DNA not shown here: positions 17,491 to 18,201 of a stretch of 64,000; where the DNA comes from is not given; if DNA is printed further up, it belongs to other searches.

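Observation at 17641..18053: Low-GC SET-domain methyltransferase gene translationally coupled between dgt and argS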

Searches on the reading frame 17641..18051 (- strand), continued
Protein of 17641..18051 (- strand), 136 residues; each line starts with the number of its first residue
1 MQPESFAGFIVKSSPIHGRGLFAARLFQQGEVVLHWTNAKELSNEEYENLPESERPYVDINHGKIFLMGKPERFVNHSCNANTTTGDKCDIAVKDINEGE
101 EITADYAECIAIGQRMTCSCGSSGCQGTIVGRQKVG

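Call 31: find_related_loci(query=A1, collection=viral_contigs, flank=5000)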
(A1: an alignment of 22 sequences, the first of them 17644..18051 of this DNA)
Query A1 (136 aa) in viral_contigs; peptide patterns used: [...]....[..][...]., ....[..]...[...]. (x = any residue, [..] = any of these).
107 stretches matched a pattern; 60 encode a relative of the query (tblastn E <= 1e-3); 60 distinct loci.
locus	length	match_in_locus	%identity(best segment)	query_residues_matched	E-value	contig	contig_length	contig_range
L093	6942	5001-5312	41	10-106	2e-14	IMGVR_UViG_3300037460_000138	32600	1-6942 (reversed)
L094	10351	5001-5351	31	18-132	2e-12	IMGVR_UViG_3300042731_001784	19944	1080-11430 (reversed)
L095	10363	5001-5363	28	11-131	2e-11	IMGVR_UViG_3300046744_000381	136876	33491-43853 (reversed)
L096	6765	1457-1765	35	14-106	3e-11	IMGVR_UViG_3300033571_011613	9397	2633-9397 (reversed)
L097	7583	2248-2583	34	9-106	9e-11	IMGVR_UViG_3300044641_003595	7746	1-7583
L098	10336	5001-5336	34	9-106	9e-11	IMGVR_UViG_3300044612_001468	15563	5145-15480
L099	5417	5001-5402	29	9-130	9e-11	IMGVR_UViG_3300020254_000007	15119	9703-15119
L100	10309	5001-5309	34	14-106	2e-10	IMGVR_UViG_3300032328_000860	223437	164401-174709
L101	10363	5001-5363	27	11-131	8e-10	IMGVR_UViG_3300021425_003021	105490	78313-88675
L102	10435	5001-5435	29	4-134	1e-9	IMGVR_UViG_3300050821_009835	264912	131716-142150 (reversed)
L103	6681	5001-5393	29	12-130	1e-9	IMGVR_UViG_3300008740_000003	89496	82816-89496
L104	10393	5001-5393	29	12-130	1e-9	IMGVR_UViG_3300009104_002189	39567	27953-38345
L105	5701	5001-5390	30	12-130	1e-9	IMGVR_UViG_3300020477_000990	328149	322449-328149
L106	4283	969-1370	29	12-134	1e-9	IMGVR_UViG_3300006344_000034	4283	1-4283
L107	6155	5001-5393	29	12-130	1e-9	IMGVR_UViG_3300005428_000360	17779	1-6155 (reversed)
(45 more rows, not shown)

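Call 37: search_protein_families(library=pfam, proteins=[L012:865-1488:+], max_evalue=0.01)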
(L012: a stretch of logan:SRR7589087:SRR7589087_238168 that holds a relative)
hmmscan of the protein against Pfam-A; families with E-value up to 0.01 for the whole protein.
L012:865-1488:+ (207 aa): 0 families

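Call 45: search_protein_families(library=pfam, proteins=[L013:538-1791:-, L013:2029-3741:-, L013:4831-5616:-, L013:85-597:+, L016:165-2081:+, L016:2068-3321:+, L016:3667-4461:+, L016:5586-7502:-, L016:7706-9637:-, L004:2956-4065:-], max_evalue=0.001)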
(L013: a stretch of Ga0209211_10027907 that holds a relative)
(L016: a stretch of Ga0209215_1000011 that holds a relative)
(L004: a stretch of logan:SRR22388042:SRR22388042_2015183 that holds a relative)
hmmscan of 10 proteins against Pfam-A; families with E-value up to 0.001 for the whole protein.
L013:538-1791:- (417 aa): 0 families

L013:2029-3741:- (570 aa): 2 families
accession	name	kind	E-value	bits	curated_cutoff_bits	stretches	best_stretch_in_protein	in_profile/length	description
PF00999.27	Na_H_Exchanger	-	8.5e-50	170.1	26.2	1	14-368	3-365/375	Sodium/hydrogen exchanger, transmembrane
PF02254.24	TrkA_N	-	2.3e-22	79.9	23.8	1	410-525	1-116/116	TrkA-N domain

L013:4831-5616:- (261 aa): 2 families
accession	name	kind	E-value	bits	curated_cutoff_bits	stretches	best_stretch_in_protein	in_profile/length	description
PF05670.18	NFACT-R_1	-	1.5e-30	106.5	29.8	1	70-179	2-112/112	NFACT protein RNA binding domain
PF05833.16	NFACT_N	-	4e-06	26.3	31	1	4-59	369-424/456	NFACT N-terminal and middle domains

L013:85-597:+ (170 aa): 0 families

L016:165-2081:+ (638 aa): 1 family
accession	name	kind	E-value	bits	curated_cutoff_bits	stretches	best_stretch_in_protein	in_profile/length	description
PF02687.27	FtsX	-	2.3e-34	118.4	25.5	2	94-213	2-119/120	FtsX-like permease C-terminal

L016:2068-3321:+ (417 aa): 4 families
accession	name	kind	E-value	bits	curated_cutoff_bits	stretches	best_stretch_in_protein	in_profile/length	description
PF13650.11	Asp_protease_2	-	9.3e-15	55.6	24.3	2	61-156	2-90/90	Aspartyl protease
PF17820.7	PDZ_6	-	2e-06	27.9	27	1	350-401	2-53/54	PDZ domain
PF00595.29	PDZ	-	1.5e-05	25.7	23.2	1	334-394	12-73/81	PDZ domain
PF13975.11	gag-asp_proteas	-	3.4e-05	24.8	28.2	0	61-109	2-52/92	gag-polyprotein putative aspartyl protease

L016:3667-4461:+ (264 aa): 1 family
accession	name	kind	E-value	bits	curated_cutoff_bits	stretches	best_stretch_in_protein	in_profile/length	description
PF10670.15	DUF4198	-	1e-27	98.1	34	1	19-238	2-204/209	Domain of unknown function (DUF4198)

L016:5586-7502:- (638 aa): 17 families
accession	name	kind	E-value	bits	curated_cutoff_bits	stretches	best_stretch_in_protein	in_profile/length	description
PF13431.12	TPR_17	-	1.3e-13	50.5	24.4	0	431-464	1-34/34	Tetratricopeptide repeat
PF14559.12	TPR_19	-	1.9e-13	50.9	25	1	425-488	7-67/68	Tetratricopeptide repeat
PF13414.12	TPR_11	-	2e-13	50.2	26.8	0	338-377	3-42/42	TPR repeat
PF13181.12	TPR_8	-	2.7e-12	46.2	25.7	0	446-475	4-33/34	Tetratricopeptide repeat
PF07719.23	TPR_2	-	3.3e-10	39.7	27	0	329-360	1-32/34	Tetratricopeptide repeat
PF13428.12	TPR_14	-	4.1e-07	30.5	23.5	0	333-370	5-42/44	Tetratricopeptide repeat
PF00515.34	TPR_1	-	1.4e-06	28.3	27.8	0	329-356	1-28/34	Tetratricopeptide repeat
PF13432.12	TPR_16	-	1.9e-06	28.6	32.7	0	422-470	10-58/65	Tetratricopeptide repeat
PF12895.13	ANAPC3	-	3.9e-06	27.5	27.2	0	424-494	4-74/82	Anaphase-promoting complex, cyclosome, subunit 3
PF07607.17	DUF1570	-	6.6e-06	26.9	22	1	126-242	5-127/129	Protein of unknown function (DUF1570)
PF23914.1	TPR_CcmH_CycH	-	2.2e-05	24.8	42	0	409-495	51-135/158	Cytochrome c-type biogenesis protein H TPR domain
PF13424.12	TPR_12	-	4.7e-05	23.9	30.1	0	446-470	48-72/77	Tetratricopeptide repeat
PF13485.12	Peptidase_MA_2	-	7.4e-05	23.1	32.4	1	124-256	68-189/201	Peptidase MA superfamily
PF13174.12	TPR_6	-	0.00012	23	26.3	0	446-472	3-29/33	Tetratricopeptide repeat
PF13176.12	TPR_7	-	0.00062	20.1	27.9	0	448-470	4-26/36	Tetratricopeptide repeat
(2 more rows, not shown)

L016:7706-9637:- (643 aa): 17 families
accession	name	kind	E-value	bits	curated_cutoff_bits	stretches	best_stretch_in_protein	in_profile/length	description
PF13414.12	TPR_11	-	3.2e-14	52.8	26.8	0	402-423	16-37/42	TPR repeat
PF14559.12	TPR_19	-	3.8e-14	53.2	25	1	431-485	7-62/68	Tetratricopeptide repeat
PF13432.12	TPR_16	-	5.8e-12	46.3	32.7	2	309-366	7-64/65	Tetratricopeptide repeat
PF07719.23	TPR_2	-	6.3e-12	45.1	27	0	333-366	1-34/34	Tetratricopeptide repeat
PF13431.12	TPR_17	-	1.8e-11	43.8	24.4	0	403-425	2-24/34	Tetratricopeptide repeat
PF13181.12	TPR_8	-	1.6e-10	40.7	25.7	0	453-480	5-32/34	Tetratricopeptide repeat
PF00515.34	TPR_1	-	7e-09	35.6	27.8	0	333-366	1-34/34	Tetratricopeptide repeat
PF13428.12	TPR_14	-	1.2e-07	32.1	23.5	0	336-374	4-42/44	Tetratricopeptide repeat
PF01752.23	Peptidase_M9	-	1.2e-06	28.5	26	1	49-258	71-285/289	Collagenase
PF13485.12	Peptidase_MA_2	-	7.3e-06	26.4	32.4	1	128-271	69-200/201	Peptidase MA superfamily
PF07607.17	DUF1570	-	1.2e-05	26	22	1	128-247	4-128/129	Protein of unknown function (DUF1570)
PF13371.12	TPR_9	-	1.8e-05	25.1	35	0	314-364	10-60/73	Tetratricopeptide repeat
PF13174.12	TPR_6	-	8.3e-05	23.4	26.3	0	453-478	4-29/33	Tetratricopeptide repeat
PF13424.12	TPR_12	-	0.00012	22.7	30.1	0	313-362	17-74/77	Tetratricopeptide repeat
PF13374.12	TPR_10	-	0.00012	22.4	27.5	0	455-477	8-30/42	Tetratricopeptide repeat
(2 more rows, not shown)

L004:2956-4065:- (369 aa): 0 families

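Call 46: search_protein_families(library=padloc, proteins=[window:17641-18051:-], max_evalue=0.01)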
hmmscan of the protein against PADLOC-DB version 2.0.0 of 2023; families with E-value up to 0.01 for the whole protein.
window:17641-18051:- (136 aa): 0 families

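Call 47: search_protein_families(library=phrogs, proteins=[window:17641-18051:-], max_evalue=0.01)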
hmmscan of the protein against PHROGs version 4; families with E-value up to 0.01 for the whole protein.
window:17641-18051:- (136 aa): 0 families
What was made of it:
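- Tried and rejected: Defence-system or phage origin: no PADLOC or PHROGs hit for SET (calls 46, 47).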

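Call 49: search_solved_structures(query=window:17644-18051:-, max_evalue=0.001, show_alignments=1)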
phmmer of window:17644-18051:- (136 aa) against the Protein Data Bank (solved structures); distinct sequences matched with E-value up to 0.001: 32.
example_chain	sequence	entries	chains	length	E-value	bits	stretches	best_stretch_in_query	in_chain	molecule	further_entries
7u5v_A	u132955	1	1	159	8.3e-11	45.1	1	7-126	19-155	Histone-lysine N-methyltransferase 2A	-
7w67_C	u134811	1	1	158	9.5e-10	41.7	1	11-126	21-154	Histone-lysine N-methyltransferase 2A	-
7w6a_C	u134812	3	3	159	9.7e-10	41.6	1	11-126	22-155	Histone-lysine N-methyltransferase 2A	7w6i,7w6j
5f5e_A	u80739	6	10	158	1.1e-09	41.4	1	11-126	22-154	Histone-lysine N-methyltransferase 2A | Histone-lysine N-methyltransferase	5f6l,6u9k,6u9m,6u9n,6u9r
2w5y_A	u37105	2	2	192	1.4e-09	41.1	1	11-126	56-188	HISTONE-LYSINE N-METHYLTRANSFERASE HRX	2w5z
6kiu_K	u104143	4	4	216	2.1e-09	40.6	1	11-126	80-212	Histone-lysine N-methyltransferase 2A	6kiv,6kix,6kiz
7ud5_K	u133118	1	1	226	2.4e-09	40.4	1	11-126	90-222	cDNA FLJ56846, highly similar to Zinc finger protein HRX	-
6pwv_C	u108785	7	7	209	3e-09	40.1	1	11-126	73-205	Histone-lysine N-methyltransferase 2A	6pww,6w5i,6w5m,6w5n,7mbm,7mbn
7bre_B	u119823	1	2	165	4.2e-08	36.3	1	11-126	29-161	Histone-lysine N-methyltransferase 2B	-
4z4p_A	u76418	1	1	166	7.5e-07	32.3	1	13-131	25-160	Histone-lysine N-methyltransferase 2D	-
5f59_A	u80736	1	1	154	7e-06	29.2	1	11-126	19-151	Histone-lysine N-methyltransferase 2C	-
5f6k_C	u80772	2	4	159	7.4e-06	29.1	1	11-126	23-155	Histone-lysine N-methyltransferase 2C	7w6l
6kiw_K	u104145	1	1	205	1.5e-05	28.1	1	11-126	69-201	Histone-lysine N-methyltransferase 2C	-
4ynp_A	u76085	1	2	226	1.8e-05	27.8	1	45-133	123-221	Histone-lysine N-methyltransferase ASH1L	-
3ope_A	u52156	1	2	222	2.1e-05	27.6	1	45-133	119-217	Probable histone-lysine N-methyltransferase ASH1L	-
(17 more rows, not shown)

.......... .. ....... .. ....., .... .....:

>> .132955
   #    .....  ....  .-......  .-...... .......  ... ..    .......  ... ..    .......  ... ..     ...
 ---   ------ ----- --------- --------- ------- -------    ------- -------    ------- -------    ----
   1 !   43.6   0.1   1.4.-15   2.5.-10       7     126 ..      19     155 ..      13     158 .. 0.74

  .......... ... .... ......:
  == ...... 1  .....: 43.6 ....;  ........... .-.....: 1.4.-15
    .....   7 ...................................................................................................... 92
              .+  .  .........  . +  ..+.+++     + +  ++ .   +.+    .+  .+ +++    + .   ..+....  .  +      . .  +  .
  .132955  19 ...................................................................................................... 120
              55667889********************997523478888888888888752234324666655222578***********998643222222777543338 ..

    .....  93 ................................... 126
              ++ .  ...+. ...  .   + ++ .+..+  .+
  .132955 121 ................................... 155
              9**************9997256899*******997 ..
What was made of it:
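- The single sequence hits MLL1 at E=8e-11 (call 49).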

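Call 56: find_homologous_proteins(query=L004:4272-5147:-, max_evalue=0.00001)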
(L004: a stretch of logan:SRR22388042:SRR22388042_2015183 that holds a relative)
Query L004:4272-5147:- (291 aa): 4538 proteins with E <= 0.00001 among 5832 candidates; the best 120 are listed.
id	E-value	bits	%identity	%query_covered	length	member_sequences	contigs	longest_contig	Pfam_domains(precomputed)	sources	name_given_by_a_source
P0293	2.8e-95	337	54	97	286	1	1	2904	PF04072.21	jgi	jgi:methyltransferase (TIGR00027 family)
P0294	6.7e-95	336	54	98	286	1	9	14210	PF04072.21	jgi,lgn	jgi:methyltransferase (TIGR00027 family)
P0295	9.5e-95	335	54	98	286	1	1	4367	PF04072.21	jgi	jgi:methyltransferase (TIGR00027 family)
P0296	1.2e-94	335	54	98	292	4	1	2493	PF04072.21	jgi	jgi:methyltransferase (TIGR00027 family)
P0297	2.1e-94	334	54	98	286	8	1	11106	PF04072.21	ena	-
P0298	2.3e-94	334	53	99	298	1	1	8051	PF04072.21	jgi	jgi:methyltransferase (TIGR00027 family)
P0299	2.7e-94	334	53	99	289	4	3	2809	PF04072.21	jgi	jgi:methyltransferase (TIGR00027 family)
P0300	5.2e-94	333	54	98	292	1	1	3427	PF04072.21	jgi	jgi:methyltransferase (TIGR00027 family)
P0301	6.5e-94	332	54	98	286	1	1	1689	PF04072.21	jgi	jgi:methyltransferase (TIGR00027 family)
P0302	2.0e-93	331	52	99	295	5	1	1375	PF04072.21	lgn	-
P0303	5.2e-93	329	53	99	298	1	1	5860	PF04072.21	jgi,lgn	jgi:methyltransferase (TIGR00027 family)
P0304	8.2e-93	329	52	98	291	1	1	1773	PF04072.21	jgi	jgi:methyltransferase (TIGR00027 family)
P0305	8.8e-93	329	54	99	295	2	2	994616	PF04072.21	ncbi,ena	-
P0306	3.7e-92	327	51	98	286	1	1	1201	PF04072.21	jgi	jgi:methyltransferase (TIGR00027 family)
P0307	4.8e-92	326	52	99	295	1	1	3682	PF04072.21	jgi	jgi:methyltransferase (TIGR00027 family)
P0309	1.7e-91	324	53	98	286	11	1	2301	PF04072.21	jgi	jgi:methyltransferase (TIGR00027 family)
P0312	1.7e-91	324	53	98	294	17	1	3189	PF04072.21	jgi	jgi:methyltransferase (TIGR00027 family)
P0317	4.8e-91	323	52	98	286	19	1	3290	PF04072.21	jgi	jgi:methyltransferase (TIGR00027 family)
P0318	8.1e-91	322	53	98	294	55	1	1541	PF04072.21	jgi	jgi:methyltransferase (TIGR00027 family)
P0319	8.2e-91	322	52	99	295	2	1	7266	PF04072.21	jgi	jgi:methyltransferase (TIGR00027 family)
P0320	9.0e-91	322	54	98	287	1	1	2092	PF04072.21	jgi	jgi:methyltransferase (TIGR00027 family)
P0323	1.0e-90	322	53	97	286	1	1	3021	PF04072.21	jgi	jgi:methyltransferase (TIGR00027 family)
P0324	1.1e-90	322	53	98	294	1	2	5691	PF04072.21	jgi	jgi:methyltransferase (TIGR00027 family)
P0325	1.5e-90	321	52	98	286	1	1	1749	PF04072.21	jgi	jgi:methyltransferase (TIGR00027 family)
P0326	1.9e-90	321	53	98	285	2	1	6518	PF04072.21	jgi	jgi:methyltransferase (TIGR00027 family)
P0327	2.2e-90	321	50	99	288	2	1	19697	PF04072.21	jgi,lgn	jgi:methyltransferase (TIGR00027 family)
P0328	2.2e-90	321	53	97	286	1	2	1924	PF04072.21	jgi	jgi:methyltransferase (TIGR00027 family)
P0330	3.1e-90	320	53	98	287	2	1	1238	PF04072.21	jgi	jgi:methyltransferase (TIGR00027 family)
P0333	3.7e-90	320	53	98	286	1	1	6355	PF04072.21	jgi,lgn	jgi:methyltransferase (TIGR00027 family)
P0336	4.4e-90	320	53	98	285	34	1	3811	PF04072.21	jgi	jgi:methyltransferase (TIGR00027 family)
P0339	6.8e-90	319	50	99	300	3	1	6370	PF04072.21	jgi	jgi:methyltransferase (TIGR00027 family)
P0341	8.5e-90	319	48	98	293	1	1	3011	PF04072.21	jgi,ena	jgi:methyltransferase (TIGR00027 family)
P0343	9.8e-90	319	52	99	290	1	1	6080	PF04072.21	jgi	jgi:methyltransferase (TIGR00027 family)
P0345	1.2e-89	318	53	98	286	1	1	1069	PF04072.21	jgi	jgi:methyltransferase (TIGR00027 family)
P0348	1.4e-89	318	50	99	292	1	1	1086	PF04072.21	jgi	jgi:methyltransferase (TIGR00027 family)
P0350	1.6e-89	318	51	99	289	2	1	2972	PF04072.21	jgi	jgi:methyltransferase (TIGR00027 family)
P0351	2.3e-89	317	53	98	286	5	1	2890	PF04072.21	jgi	jgi:methyltransferase (TIGR00027 family)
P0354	2.8e-89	317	54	98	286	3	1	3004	PF04072.21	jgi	jgi:methyltransferase (TIGR00027 family)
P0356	3.1e-89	317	53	98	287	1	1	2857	PF04072.21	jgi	jgi:methyltransferase (TIGR00027 family)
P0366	7.0e-89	316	50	98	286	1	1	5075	PF04072.21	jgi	jgi:methyltransferase (TIGR00027 family)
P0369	7.3e-89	316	53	98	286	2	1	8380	PF04072.21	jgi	jgi:methyltransferase (TIGR00027 family)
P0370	7.7e-89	316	52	98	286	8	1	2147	PF04072.21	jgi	jgi:methyltransferase (TIGR00027 family)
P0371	8.9e-89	315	51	98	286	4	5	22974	PF04072.21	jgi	jgi:methyltransferase (TIGR00027 family)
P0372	9.6e-89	315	51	99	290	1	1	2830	PF04072.21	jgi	jgi:methyltransferase (TIGR00027 family)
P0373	1.0e-88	315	52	97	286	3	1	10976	PF04072.21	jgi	jgi:methyltransferase (TIGR00027 family)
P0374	1.3e-88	315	53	98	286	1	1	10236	PF04072.21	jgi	jgi:methyltransferase (TIGR00027 family)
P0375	1.4e-88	315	51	98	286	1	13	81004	PF04072.21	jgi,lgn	jgi:methyltransferase (TIGR00027 family)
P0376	1.4e-88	315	52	98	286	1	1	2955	PF04072.21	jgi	jgi:methyltransferase (TIGR00027 family)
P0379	1.9e-88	314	51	98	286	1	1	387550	PF04072.21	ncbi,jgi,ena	jgi:methyltransferase (TIGR00027 family)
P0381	2.0e-88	314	53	99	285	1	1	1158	PF04072.21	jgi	jgi:methyltransferase (TIGR00027 family)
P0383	2.1e-88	314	52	98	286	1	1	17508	PF04072.21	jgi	jgi:methyltransferase (TIGR00027 family)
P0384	2.3e-88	314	52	98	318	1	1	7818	PF04072.21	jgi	jgi:methyltransferase (TIGR00027 family)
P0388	3.6e-88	314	50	98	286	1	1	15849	PF04072.21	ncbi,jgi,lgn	ncbi:MAG: SAM-dependent methyltransferase [Methyloceanibacter sp.]|jgi:methyltransferase (TIGR00027 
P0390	4.0e-88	313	53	99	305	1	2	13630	PF04072.21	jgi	jgi:methyltransferase (TIGR00027 family)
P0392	4.5e-88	313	49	99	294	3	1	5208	PF04072.21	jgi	jgi:methyltransferase (TIGR00027 family)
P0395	4.9e-88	313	51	99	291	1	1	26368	PF04072.21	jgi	jgi:methyltransferase (TIGR00027 family)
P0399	8.5e-88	312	52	98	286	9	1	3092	PF04072.21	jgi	jgi:methyltransferase (TIGR00027 family)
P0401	9.0e-88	312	51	97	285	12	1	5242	PF04072.21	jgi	jgi:methyltransferase (TIGR00027 family)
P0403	1.0e-87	312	53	98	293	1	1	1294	PF04072.21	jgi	jgi:methyltransferase (TIGR00027 family)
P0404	1.0e-87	312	50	99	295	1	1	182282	PF04072.21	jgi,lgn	jgi:methyltransferase (TIGR00027 family)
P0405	1.0e-87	312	53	98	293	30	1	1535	PF04072.21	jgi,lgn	jgi:methyltransferase (TIGR00027 family)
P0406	1.1e-87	312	51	99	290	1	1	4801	PF04072.21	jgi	jgi:methyltransferase (TIGR00027 family)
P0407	1.2e-87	312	52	98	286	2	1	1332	PF04072.21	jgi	jgi:methyltransferase (TIGR00027 family)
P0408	1.2e-87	312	52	97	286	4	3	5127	PF04072.21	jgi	jgi:methyltransferase (TIGR00027 family)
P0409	1.2e-87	312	51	99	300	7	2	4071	PF04072.21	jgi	jgi:methyltransferase (TIGR00027 family)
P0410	1.2e-87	312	51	97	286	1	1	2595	PF04072.21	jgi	jgi:methyltransferase (TIGR00027 family)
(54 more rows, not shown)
